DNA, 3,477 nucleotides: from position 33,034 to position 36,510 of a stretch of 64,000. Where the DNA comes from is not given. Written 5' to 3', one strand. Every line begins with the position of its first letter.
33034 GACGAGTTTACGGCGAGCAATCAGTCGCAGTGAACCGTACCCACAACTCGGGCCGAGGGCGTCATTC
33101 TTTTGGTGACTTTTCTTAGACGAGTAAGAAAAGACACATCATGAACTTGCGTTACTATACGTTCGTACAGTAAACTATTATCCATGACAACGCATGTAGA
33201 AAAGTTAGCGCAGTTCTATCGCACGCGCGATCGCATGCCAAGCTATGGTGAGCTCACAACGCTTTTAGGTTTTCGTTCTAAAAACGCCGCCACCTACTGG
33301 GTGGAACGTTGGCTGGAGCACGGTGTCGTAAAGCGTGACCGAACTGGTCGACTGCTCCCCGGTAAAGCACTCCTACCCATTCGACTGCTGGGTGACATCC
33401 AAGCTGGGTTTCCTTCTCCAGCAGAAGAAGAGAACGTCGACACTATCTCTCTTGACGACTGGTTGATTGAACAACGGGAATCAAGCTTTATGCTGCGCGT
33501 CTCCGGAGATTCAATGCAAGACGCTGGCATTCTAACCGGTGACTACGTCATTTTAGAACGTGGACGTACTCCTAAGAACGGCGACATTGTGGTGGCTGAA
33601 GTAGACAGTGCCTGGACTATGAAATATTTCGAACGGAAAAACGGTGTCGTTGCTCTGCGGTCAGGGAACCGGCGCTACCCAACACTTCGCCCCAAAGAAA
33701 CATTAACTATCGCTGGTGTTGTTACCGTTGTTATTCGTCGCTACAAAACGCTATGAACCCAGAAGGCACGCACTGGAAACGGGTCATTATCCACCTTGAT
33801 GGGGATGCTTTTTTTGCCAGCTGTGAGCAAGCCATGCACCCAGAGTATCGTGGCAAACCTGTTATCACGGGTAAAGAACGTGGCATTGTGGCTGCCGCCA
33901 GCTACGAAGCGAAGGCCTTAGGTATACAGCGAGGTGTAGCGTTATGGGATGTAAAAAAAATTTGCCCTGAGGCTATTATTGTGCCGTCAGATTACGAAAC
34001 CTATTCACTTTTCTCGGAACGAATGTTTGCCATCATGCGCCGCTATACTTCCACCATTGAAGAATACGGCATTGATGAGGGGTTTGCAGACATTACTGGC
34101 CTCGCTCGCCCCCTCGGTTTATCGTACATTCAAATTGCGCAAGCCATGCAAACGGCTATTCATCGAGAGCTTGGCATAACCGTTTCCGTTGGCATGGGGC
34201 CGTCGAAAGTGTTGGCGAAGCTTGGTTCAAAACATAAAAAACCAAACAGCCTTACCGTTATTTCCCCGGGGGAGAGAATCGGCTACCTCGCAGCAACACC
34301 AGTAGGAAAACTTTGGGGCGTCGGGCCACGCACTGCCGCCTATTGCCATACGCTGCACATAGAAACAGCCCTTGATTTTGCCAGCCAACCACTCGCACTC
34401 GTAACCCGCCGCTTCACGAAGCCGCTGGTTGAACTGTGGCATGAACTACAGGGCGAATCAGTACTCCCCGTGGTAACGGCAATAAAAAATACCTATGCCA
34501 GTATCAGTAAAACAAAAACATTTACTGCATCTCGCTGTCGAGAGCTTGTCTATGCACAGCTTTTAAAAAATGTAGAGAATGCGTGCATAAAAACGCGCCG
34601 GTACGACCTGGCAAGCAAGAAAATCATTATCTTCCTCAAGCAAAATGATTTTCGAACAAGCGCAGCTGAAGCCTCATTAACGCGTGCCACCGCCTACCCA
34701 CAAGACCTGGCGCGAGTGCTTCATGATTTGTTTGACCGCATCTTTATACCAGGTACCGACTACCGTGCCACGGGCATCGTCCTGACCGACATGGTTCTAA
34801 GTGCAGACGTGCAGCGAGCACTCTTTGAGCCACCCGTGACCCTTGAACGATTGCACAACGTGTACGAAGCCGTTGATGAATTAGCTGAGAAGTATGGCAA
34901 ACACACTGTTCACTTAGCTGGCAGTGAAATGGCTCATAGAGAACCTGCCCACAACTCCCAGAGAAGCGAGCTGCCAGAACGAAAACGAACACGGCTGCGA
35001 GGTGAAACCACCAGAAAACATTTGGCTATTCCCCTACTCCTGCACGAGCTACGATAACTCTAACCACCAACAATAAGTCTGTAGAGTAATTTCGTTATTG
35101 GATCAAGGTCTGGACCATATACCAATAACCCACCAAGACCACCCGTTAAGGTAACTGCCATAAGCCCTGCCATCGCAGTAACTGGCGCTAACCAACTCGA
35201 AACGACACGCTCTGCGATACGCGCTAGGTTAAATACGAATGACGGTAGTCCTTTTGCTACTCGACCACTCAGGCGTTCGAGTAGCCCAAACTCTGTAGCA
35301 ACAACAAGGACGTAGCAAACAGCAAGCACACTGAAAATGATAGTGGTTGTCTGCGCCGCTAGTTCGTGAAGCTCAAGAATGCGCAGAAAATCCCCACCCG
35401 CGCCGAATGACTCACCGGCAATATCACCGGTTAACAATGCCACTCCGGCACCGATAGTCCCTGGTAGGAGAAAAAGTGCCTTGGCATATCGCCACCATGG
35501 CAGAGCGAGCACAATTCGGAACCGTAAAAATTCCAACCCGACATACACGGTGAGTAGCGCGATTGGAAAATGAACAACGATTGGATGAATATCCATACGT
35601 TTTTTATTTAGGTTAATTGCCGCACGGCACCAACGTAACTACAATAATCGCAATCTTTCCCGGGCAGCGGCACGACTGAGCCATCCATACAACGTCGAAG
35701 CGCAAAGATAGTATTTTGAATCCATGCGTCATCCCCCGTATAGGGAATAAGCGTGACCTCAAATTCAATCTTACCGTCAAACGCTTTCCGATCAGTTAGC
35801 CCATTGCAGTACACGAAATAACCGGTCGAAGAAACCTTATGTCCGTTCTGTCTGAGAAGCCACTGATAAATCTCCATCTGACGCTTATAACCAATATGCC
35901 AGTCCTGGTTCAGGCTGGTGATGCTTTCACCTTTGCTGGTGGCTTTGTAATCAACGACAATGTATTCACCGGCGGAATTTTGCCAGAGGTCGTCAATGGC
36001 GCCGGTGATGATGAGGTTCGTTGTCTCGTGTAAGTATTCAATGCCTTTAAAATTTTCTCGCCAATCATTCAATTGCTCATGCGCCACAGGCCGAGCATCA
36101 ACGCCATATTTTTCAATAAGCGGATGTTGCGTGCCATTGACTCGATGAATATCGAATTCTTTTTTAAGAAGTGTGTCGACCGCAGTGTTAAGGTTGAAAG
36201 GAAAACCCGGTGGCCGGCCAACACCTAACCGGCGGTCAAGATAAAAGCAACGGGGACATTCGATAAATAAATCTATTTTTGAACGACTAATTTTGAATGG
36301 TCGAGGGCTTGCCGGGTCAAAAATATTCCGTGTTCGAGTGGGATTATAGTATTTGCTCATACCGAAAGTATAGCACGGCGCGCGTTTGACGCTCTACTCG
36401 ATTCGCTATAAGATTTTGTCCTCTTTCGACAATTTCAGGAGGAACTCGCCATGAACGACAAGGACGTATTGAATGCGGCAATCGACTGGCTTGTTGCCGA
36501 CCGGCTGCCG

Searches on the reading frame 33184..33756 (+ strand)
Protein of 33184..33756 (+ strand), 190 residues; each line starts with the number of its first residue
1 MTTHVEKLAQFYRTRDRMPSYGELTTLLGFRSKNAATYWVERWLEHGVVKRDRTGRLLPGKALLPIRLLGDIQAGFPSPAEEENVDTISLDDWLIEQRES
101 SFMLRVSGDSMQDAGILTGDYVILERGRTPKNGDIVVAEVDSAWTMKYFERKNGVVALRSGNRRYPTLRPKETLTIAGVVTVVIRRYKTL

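Call 10: search_protein_families(library=pfam, proteins=[window:33184-33756:+], max_evalue=0.01)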
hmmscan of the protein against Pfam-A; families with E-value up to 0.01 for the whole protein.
window:33184-33756:+ (190 aa): 1 family
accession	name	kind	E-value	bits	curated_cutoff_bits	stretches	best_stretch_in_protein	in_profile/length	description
PF00717.28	Peptidase_S24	-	4.9e-26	91.1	23.3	1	68-180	2-115/116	Peptidase S24-like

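Call 14: find_encoding_contigs(protein=window:33184-33756:+, flank=5000, max_places=10)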
Protein window:33184-33756:+ (190 aa): 3 contigs read that carry it; 1 place shown.
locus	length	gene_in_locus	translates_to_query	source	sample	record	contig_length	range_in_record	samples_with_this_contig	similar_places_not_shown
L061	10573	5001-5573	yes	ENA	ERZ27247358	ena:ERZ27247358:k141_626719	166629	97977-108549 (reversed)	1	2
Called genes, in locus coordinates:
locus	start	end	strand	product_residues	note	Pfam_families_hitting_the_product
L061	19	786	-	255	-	PF04402:SIMPL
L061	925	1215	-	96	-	-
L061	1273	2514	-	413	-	PF04851:ResIII (weak), PF00270:DEAD, PF00271:Helicase_C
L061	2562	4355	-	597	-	PF00009:GTP_EFTU, PF01926:MMR_HSR1 (weak), PF22042:EF-G_D2, PF03144:GTP_EFTU_D2, PF14492:EFG_III, PF00679:EFG_C, PF21018:BipA_C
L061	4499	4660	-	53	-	-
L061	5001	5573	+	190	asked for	PF00717:Peptidase_S24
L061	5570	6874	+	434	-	PF00817:IMS, PF11798:IMS_HHH (weak), PF11799:IMS_C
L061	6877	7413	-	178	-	PF09990:DUF2231 (faint)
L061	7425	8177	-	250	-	PF12705:PDDEXK_1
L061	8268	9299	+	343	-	PF00591:Glycos_transf_3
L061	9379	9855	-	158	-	-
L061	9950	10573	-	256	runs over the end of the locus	-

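Call 36: search_protein_families(library=ncbifam, proteins=[window:33184-33756:+], max_evalue=0.01)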
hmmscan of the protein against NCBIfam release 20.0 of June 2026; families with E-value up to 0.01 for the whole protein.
window:33184-33756:+ (190 aa): 4 families
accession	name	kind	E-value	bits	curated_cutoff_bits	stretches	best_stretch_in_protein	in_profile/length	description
NF007621.2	PRK10276.1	subfamily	4.8e-31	107.2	110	1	73-185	1-115/115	translesion error-prone DNA polymerase V autoproteolytic subunit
TIGR00498.1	lexA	equivalog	2.3e-30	105.7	110.95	1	11-187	18-202/203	transcriptional repressor LexA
NF051876.1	transXXX_HumD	equivalog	9.9e-12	44.9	120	1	75-185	2-116/129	HumD family translesion DNA polymerase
TIGR02227.1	sigpep_I_bact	equivalog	0.0038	17.1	47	1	103-151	22-73/162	signal peptidase I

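Call 39: find_homologous_proteins(query=window:33184-33756:+, max_evalue=1e-10)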
Query window:33184-33756:+ (190 aa): 3265 proteins with E <= 1e-10 among 3622 candidates; the best 120 are listed.
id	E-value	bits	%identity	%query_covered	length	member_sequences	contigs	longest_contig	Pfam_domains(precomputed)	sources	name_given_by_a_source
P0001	4.0e-121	419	99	100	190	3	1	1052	PF00717.29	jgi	jgi:repressor LexA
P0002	5.9e-105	367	88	99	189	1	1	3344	PF00717.29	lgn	-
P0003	2.3e-83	296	70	96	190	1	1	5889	PF00717.29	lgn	-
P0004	7.7e-82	291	68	98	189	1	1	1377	PF00717.29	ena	-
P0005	1.9e-80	287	67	97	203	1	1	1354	PF00717.29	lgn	-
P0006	2.7e-80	286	66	97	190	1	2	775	PF00717.29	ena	-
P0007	1.6e-79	284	74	89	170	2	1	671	PF00717.29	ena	-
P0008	2.9e-78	280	70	95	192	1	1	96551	PF00717.29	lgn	-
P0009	1.8e-77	277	66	96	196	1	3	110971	PF00717.29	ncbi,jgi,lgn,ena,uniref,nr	ncbi:repressor LexA [Candidatus Uhrbacteria bacterium CG10_big_fil_rev_8_21_14_0_10_48_11]|uniref:Re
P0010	7.1e-76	272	69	89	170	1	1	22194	PF00717.29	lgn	-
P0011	7.4e-76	272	65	96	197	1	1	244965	PF00717.29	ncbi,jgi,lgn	ncbi:MAG: transcriptional repressor LexA [Patescibacteria group bacterium]|jgi:repressor LexA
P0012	1.5e-75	271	67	95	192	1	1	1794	PF00717.29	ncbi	-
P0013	2.7e-75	270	63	98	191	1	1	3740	PF00717.29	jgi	jgi:SOS regulatory protein LexA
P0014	6.8e-75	269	65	97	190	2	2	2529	PF00717.29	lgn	-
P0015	9.0e-74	265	65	98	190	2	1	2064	PF00717.29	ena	-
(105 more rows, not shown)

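Call 40: find_encoding_contigs(protein=P0002, flank=5000, max_places=4)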
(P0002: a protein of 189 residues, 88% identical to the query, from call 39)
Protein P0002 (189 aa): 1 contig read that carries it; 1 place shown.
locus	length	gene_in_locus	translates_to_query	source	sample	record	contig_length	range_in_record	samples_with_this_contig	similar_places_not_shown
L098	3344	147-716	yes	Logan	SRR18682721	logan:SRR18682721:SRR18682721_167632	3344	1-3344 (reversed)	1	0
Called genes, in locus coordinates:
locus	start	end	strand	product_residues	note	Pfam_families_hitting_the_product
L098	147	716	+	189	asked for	PF00717:Peptidase_S24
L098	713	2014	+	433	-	PF00817:IMS, PF11799:IMS_C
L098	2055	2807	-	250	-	PF12705:PDDEXK_1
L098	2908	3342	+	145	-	?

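Call 41: find_encoding_contigs(protein=P0001, flank=5000, max_places=4)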
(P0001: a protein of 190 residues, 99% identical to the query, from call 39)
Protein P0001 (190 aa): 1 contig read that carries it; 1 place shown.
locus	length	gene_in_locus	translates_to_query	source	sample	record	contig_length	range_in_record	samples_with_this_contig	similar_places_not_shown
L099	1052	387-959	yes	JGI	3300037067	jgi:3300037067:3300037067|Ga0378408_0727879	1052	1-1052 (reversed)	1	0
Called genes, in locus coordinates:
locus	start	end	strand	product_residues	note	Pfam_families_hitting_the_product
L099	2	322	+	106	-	?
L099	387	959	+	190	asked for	PF00717:Peptidase_S24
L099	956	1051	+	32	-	?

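Call 42: find_encoding_contigs(protein=P0003, flank=5000, max_places=4)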
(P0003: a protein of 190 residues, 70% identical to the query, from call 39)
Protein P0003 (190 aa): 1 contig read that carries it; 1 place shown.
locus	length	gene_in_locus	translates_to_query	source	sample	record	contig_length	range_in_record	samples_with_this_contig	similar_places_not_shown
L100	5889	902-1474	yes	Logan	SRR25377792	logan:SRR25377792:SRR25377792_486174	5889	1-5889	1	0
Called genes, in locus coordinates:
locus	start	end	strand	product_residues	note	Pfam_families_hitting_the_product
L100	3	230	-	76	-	?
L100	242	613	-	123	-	PF04020:Phage_holin_4_2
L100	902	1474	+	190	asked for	PF00717:Peptidase_S24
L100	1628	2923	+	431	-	PF00817:IMS, PF11799:IMS_C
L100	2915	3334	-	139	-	PF01641:SelR, PF24046:At4g08330 (faint)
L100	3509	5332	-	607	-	PF08439:Peptidase_M3_N, PF01432:Peptidase_M3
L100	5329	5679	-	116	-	-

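Call 43: find_encoding_contigs(protein=P0008, flank=5000, max_places=4)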
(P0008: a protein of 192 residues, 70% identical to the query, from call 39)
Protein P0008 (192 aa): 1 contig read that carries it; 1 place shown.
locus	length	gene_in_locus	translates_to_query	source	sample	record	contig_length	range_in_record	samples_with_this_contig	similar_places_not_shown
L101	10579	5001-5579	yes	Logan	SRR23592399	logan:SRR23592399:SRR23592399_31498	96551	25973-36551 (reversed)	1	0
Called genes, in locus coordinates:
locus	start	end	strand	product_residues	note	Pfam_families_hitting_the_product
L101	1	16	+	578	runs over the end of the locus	PF05157:MshEN, PF00437:T2SSE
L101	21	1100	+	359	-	PF00482:T2SSF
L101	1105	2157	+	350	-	PF11104:PilM_2, PF06723:MreB_Mbl (faint), PF14450:FtsA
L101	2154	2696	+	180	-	PF05137:PilN (weak)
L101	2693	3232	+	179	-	PF04350:PilO (weak)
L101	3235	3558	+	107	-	-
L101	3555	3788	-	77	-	PF01106:NifU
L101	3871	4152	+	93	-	PF01016:Ribosomal_L27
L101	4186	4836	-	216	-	PF00702:Hydrolase, PF13419:HAD_2, PF13242:Hydrolase_like (weak)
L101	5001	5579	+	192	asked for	PF00717:Peptidase_S24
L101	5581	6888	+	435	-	PF00817:IMS, PF11799:IMS_C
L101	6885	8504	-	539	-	PF06418:CTP_synth_N, PF00117:GATase, PF07722:Peptidase_C26 (weak)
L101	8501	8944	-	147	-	PF01281:Ribosomal_L9_N, PF03948:Ribosomal_L9_C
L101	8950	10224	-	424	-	PF22694:CtpB_N-like (weak), PF00595:PDZ, PF13180:PDZ_2, PF17820:PDZ_6, PF03572:Peptidase_S41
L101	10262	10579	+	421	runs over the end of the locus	PF00275:EPSP_synthase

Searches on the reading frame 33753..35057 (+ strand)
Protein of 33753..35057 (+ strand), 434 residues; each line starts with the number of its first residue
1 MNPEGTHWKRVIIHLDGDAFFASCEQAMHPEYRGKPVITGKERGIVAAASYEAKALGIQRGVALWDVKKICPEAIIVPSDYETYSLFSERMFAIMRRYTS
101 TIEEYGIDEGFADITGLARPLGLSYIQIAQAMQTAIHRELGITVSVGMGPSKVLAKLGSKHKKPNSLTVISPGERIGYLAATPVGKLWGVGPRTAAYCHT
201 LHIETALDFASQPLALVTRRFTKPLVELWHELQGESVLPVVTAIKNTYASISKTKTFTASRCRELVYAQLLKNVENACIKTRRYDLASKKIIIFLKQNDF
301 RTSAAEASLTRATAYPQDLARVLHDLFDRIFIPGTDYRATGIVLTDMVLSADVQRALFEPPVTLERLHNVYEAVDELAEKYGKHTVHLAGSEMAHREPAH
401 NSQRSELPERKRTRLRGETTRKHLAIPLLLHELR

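Call 10: search_protein_families(library=pfam, proteins=[window:33753-35057:+], max_evalue=0.01)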
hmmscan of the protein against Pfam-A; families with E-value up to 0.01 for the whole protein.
window:33753-35057:+ (434 aa): 3 families
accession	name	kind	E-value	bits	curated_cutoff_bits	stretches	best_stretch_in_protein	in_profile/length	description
PF00817.25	IMS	-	6e-45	153.2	23.2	1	15-159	1-147/148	impB/mucB/samB family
PF11799.13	IMS_C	-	3.1e-12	47.3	20.7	1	250-355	3-107/109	impB/mucB/samB family C-terminal domain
PF11798.14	IMS_HHH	-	6.6e-06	26.5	24.4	1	174-203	3-32/32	IMS family HHH motif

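Call 36: search_protein_families(library=ncbifam, proteins=[window:33753-35057:+], max_evalue=0.01)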
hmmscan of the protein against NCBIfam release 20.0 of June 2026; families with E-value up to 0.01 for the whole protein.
window:33753-35057:+ (434 aa): 10 families
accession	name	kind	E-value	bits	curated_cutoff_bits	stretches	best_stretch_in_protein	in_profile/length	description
NF002848.0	PRK03103.1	subfamily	4e-69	233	381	1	9-392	3-392/410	DNA polymerase IV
NF002677.0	PRK02406.1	equivalog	6.5e-64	216.3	256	1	9-345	5-341/357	DNA polymerase IV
NF002492.0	PRK01810.1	equivalog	8.4e-63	212.5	399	1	6-402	6-404/412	DNA polymerase IV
NF002751.0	PRK02794.1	equivalog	1.7e-62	211.7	371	1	12-388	40-414/425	DNA polymerase IV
NF002882.0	PRK03348.1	equivalog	2.2e-61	208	389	1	9-369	4-364/461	DNA polymerase IV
NF003015.0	PRK03858.1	subfamily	1.4e-60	205.5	367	1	11-393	8-386/399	DNA polymerase IV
NF010731.0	PRK14133.1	equivalog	3.3e-49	168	362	1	9-332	2-322/352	DNA polymerase IV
NF002883.0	PRK03352.1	equivalog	1.4e-44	152.7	330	1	9-330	4-326/347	DNA polymerase IV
NF002955.0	PRK03609.1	subfamily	2.7e-44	151.8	431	1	15-395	5-398/422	translesion error-prone DNA polymerase V subunit UmuC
NF002292.0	PRK01216.1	equivalog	9.9e-36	123.5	339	1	11-283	2-278/351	DNA polymerase IV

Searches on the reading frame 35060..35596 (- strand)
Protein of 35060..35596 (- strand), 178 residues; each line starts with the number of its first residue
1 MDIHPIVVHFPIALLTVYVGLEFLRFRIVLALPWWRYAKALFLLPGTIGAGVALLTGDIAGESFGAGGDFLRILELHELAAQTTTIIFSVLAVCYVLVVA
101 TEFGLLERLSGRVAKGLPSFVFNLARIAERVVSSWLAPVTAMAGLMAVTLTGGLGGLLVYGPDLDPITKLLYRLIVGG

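Call 10: search_protein_families(library=pfam, proteins=[window:35060-35596:-], max_evalue=0.01)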
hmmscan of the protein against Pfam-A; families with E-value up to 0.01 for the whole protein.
window:35060-35596:- (178 aa): 1 family
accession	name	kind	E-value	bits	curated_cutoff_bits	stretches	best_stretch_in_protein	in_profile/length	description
PF09990.14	DUF2231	-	1.3e-05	25.7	26.4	1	3-160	4-131/139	Predicted membrane protein (DUF2231)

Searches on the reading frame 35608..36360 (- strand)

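Call 36: search_protein_families(library=ncbifam, proteins=[window:35608-36360:-], max_evalue=0.01)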
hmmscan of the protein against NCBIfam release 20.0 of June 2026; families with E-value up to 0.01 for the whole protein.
window:35608-36360:- (250 aa): 2 families
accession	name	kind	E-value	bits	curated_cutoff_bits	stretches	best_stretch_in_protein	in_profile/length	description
TIGR00372.1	cas4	equivalog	3.2e-06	27.1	65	1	117-242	67-174/180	CRISPR-associated protein Cas4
NF049935.1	cas4g_cas1g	exception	0.0024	16.4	560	1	102-243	59-186/546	CRISPR-associated endonuclease Cas4g/Cas1g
